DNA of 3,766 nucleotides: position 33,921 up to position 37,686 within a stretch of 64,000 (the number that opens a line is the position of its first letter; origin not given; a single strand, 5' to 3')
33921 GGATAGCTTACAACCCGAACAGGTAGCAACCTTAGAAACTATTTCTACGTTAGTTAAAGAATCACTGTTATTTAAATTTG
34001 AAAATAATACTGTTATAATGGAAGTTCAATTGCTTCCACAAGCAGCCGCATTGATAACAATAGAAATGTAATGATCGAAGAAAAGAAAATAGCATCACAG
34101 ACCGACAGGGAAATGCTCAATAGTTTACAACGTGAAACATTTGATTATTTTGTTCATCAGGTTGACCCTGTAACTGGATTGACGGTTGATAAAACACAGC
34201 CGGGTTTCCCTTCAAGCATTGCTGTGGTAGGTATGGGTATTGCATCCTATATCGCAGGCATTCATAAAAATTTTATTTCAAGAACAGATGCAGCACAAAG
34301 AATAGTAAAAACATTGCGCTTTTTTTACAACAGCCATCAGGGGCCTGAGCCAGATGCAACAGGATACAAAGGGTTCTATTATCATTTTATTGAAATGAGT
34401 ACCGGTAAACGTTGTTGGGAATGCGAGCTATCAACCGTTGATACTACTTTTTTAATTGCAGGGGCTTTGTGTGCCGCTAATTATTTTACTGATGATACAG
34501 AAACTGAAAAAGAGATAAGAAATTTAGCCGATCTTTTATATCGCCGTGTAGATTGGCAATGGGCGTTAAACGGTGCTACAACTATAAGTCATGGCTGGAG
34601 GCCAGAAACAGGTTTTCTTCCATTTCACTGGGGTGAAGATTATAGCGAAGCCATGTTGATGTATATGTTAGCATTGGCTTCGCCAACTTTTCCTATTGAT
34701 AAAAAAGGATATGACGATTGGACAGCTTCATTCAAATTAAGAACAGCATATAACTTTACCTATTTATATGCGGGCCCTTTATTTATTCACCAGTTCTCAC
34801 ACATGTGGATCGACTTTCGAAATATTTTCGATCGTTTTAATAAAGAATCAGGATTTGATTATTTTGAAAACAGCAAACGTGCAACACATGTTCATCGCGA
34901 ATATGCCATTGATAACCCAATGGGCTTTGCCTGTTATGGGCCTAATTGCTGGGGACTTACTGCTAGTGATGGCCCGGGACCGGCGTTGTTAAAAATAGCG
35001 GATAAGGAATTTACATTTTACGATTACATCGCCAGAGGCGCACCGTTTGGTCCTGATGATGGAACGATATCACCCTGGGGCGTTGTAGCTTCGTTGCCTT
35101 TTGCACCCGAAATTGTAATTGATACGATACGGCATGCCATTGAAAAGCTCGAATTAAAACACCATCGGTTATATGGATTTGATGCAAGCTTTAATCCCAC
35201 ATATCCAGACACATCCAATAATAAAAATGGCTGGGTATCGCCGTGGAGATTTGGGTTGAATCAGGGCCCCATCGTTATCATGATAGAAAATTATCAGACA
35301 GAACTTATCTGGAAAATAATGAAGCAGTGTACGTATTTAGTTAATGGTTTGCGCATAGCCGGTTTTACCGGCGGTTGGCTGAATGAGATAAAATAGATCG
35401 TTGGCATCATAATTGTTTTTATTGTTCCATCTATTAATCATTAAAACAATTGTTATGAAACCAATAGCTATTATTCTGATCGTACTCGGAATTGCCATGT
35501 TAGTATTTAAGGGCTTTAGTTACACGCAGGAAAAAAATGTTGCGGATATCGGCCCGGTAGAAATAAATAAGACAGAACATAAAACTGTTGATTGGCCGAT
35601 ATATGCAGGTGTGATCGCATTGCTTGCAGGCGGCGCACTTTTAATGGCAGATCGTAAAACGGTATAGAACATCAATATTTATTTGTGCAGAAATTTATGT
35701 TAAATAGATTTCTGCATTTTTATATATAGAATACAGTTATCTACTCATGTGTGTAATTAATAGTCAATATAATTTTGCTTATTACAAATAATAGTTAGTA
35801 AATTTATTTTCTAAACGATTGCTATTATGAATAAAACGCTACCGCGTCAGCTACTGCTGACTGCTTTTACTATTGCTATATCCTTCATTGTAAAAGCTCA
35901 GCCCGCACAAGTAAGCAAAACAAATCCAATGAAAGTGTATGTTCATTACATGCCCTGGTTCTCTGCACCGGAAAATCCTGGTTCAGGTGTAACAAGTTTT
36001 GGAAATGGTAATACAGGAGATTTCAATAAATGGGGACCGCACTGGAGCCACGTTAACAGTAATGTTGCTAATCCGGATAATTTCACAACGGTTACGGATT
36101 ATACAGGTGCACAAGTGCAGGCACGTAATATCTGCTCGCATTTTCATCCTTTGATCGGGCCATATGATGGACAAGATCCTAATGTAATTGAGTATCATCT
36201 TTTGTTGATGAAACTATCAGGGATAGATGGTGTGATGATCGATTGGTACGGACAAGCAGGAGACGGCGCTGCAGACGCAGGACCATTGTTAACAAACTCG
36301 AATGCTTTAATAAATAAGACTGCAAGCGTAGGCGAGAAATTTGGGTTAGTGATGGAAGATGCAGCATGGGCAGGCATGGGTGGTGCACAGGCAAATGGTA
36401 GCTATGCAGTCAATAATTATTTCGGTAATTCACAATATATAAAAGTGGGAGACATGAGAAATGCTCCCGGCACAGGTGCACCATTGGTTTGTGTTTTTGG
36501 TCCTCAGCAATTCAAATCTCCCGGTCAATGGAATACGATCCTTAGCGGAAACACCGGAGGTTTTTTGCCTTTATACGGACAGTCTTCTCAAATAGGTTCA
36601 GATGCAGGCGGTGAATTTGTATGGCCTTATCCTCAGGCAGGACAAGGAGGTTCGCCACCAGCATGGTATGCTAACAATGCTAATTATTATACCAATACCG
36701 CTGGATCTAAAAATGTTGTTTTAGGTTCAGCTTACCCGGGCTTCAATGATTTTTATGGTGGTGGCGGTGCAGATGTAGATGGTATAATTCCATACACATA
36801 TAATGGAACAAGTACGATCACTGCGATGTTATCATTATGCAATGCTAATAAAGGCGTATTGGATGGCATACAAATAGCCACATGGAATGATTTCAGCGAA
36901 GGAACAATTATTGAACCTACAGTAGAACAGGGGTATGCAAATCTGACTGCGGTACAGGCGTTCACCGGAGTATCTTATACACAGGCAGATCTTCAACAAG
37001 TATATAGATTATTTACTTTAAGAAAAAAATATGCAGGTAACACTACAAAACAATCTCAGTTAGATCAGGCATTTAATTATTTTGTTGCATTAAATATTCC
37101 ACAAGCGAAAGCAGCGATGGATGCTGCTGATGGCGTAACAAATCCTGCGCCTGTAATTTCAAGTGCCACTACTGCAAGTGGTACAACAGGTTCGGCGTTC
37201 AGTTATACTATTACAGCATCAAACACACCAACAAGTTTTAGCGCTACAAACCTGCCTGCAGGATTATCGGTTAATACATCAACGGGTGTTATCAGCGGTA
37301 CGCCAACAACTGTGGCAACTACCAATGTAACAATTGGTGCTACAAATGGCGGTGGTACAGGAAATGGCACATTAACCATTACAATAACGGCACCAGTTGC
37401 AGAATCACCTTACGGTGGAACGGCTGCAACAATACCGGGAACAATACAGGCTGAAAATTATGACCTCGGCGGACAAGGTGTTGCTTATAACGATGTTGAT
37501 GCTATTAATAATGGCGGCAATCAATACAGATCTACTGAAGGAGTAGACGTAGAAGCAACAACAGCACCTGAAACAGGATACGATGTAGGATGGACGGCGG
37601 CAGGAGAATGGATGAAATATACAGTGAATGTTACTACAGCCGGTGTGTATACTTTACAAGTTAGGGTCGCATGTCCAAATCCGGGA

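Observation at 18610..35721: Cyclic beta-1,2-glucan synthase locus in a Bacteroidota genome, paired with a divergent sensor/cytoplasmic-hydrolase operon and no exporter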

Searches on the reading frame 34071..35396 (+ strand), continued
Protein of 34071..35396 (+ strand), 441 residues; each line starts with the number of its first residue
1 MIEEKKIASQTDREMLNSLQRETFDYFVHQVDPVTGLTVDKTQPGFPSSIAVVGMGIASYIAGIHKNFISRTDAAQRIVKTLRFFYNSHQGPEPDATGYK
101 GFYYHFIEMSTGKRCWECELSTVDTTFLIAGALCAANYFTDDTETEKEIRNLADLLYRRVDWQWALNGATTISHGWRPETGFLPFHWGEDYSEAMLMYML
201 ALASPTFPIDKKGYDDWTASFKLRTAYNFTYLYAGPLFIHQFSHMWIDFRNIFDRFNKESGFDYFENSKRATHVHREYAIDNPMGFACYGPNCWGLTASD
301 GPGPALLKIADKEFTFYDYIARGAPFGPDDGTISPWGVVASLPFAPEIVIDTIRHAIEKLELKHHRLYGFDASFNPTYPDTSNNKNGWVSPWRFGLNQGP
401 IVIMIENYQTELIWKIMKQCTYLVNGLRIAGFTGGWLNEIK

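Call 56: find_encoding_contigs(protein=P0021, flank=10000, max_places=2)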
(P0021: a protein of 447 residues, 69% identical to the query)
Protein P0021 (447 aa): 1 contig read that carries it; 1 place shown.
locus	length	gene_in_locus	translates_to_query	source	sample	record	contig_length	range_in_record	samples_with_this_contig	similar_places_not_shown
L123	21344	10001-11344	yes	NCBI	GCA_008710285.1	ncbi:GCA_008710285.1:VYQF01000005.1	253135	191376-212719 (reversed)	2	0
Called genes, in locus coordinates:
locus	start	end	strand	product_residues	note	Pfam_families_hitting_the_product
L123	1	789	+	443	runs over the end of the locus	PF01120:Alpha_L_fucos, PF14871:GHL6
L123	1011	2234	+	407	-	PF13378:MR_MLE_C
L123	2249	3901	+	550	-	PF00474:SSF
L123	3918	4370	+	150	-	PF05336:rhaM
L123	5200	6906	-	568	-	PF00732:GMC_oxred_N (weak), PF05199:GMC_oxred_C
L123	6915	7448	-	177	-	PF13618:Gluconate_2-dh3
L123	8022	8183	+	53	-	-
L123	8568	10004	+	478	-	PF01229:Glyco_hydro_39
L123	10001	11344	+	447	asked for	PF10091:Glycoamylase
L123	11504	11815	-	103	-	-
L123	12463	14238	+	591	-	PF28559:TPR_SusR (faint), PF07719:TPR_2 (faint), PF13176:TPR_7 (faint), PF17874:TPR_MalT, PF00515:TPR_1 (faint), PF13424:TPR_12, PF13185:GAF_2, PF13492:GAF_3 (weak), +2 more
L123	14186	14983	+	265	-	PF00512:HisKA (faint), PF02518:HATPase_c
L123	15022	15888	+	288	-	-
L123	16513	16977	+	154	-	PF02590:SPOUT_MTase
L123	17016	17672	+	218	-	PF01694:Rhomboid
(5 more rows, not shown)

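Call 57: find_encoding_contigs(protein=P0066, flank=10000, max_places=2)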
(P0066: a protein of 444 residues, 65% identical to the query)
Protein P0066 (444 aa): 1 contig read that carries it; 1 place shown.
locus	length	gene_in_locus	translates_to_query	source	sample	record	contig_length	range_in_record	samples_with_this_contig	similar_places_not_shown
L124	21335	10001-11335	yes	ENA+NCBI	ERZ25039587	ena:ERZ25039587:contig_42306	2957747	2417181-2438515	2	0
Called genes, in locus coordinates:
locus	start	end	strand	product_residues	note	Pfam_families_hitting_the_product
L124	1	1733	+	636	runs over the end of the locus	PF00753:Lactamase_B, PF12706:Lactamase_B_2 (weak), PF14863:Alkyl_sulf_dimr (weak)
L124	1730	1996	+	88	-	-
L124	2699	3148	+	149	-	-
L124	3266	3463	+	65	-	-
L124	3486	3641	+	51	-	PF07883:Cupin_2 (weak)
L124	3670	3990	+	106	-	PF04343:DUF488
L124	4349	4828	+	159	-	PF00582:Usp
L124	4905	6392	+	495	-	PF01292:Ni_hydr_CYTB, PF00174:Oxidored_molyb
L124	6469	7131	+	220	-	PF00175:NAD_binding_1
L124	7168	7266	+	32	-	-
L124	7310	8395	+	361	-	PF00923:TAL_FSA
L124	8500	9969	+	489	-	PF01229:Glyco_hydro_39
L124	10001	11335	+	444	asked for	PF10091:Glycoamylase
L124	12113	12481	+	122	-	-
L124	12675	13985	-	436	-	PF01979:Amidohydro_1, PF07969:Amidohydro_3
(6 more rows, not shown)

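Call 58: find_encoding_contigs(protein=P0114, flank=10000, max_places=2)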
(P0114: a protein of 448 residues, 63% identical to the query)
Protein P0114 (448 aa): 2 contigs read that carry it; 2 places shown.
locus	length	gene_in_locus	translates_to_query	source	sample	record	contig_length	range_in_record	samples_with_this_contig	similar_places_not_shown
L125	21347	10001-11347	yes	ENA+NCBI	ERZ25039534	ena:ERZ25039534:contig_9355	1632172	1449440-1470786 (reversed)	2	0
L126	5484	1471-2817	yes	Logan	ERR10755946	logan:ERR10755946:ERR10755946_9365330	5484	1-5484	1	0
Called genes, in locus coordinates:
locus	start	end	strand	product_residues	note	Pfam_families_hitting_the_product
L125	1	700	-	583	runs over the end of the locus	-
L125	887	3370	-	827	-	PF13620:CarboxypepD_reg, PF13715:CarbopepD_reg_2, PF07715:Plug, PF00593:TonB_dep_Rec_b-barrel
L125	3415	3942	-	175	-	-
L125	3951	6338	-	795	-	-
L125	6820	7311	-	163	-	-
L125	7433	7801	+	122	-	-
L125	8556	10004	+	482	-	PF01229:Glyco_hydro_39, PF11790:Glyco_hydro_cc (weak)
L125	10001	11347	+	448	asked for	PF10091:Glycoamylase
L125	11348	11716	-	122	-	PF07100:ASRT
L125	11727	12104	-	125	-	-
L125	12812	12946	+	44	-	-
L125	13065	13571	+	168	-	-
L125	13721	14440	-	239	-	-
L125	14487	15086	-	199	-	-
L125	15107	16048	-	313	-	-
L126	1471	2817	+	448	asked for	PF10091:Glycoamylase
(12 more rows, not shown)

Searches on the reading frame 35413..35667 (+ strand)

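Call 3: search_protein_families(library=pfam, proteins=[window:35413-35667:+], max_evalue=0.01)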
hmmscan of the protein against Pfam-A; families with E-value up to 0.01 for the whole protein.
window:35413-35667:+ (84 aa): 1 family
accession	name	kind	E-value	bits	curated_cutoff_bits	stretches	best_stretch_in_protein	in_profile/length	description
PF02656.20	DUF202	-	0.0085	17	23.4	0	9-40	34-65/68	Domain of unknown function (DUF202)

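Call 4: search_protein_families(library=ncbifam, proteins=[window:35413-35667:+], max_evalue=0.01)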
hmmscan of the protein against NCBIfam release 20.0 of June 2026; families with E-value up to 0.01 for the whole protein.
window:35413-35667:+ (84 aa): 2 families
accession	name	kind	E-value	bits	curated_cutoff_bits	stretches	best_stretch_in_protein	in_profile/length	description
NF058582.1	Microco_LAVTG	domain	0.00015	21.8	27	1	61-81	12-32/34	LAVTG motif-containing sortase-dependent surface protein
TIGR01167.1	LPXTG_anchor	domain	0.0066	17.1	15.9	0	60-82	11-31/34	LPXTG cell wall anchor domain-containing protein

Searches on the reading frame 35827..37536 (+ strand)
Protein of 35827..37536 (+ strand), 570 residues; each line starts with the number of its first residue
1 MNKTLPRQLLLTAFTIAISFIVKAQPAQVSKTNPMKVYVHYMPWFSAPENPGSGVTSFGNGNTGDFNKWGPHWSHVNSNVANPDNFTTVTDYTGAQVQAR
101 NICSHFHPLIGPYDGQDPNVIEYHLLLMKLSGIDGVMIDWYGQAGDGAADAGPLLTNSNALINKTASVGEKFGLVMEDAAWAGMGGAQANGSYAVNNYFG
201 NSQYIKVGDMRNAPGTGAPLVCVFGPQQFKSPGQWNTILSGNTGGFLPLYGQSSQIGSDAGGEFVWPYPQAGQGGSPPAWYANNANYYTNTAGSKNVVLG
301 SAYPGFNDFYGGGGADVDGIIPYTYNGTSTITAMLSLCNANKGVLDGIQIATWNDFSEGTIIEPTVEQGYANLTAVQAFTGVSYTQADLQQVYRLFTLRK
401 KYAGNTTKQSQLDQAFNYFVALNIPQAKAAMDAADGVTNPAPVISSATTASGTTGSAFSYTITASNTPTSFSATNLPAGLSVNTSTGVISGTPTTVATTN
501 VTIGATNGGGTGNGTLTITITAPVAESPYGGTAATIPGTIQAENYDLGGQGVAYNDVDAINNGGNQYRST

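Call 54: search_solved_structures(query=window:35827-37536:+, max_evalue=0.01)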
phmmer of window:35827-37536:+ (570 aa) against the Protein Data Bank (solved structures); distinct sequences matched with E-value up to 0.01: 11.
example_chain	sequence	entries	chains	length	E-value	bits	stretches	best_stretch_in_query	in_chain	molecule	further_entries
6zdc_A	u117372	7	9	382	0.00057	22.1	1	94-239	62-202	Glycoprotein endo-alpha-1,2-mannosidase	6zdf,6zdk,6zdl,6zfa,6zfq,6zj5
6zfn_AAA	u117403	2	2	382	0.0007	21.8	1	94-239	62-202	Glycoprotein endo-alpha-1,2-mannosidase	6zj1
4nzj_A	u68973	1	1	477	0.00086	21.5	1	457-522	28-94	Putative alpha-galactosidase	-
4ad1_A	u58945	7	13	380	0.0027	19.9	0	72-148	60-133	GLYCOSYL HYDROLASE FAMILY 71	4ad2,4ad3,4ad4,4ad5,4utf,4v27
5lyr_A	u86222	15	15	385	0.0027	19.9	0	72-148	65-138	Glycosyl hydrolase family 71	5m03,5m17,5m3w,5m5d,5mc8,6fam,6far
4acz_B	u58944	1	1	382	0.003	19.8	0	101-171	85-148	ENDO-ALPHA-MANNOSIDASE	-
4acy_A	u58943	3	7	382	0.003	19.7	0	101-171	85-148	ENDO-ALPHA-MANNOSIDASE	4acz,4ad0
4v28_A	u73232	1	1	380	0.0044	19.2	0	72-148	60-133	GLYCOSYL HYDROLASE FAMILY 71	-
5mel_A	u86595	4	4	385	0.0045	19.2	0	72-148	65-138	Glycosyl hydrolase family 71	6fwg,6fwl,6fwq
6fwo_A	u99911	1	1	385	0.0056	18.9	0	72-148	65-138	Glycosyl hydrolase family 71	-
4ogz_A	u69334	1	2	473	0.0071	18.5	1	459-524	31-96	Putative alpha-galactosidase/melibiase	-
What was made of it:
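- Tried and rejected: Its N-terminus is only faintly GH99/GH71-like (call 54), so it is treated as unrelated.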
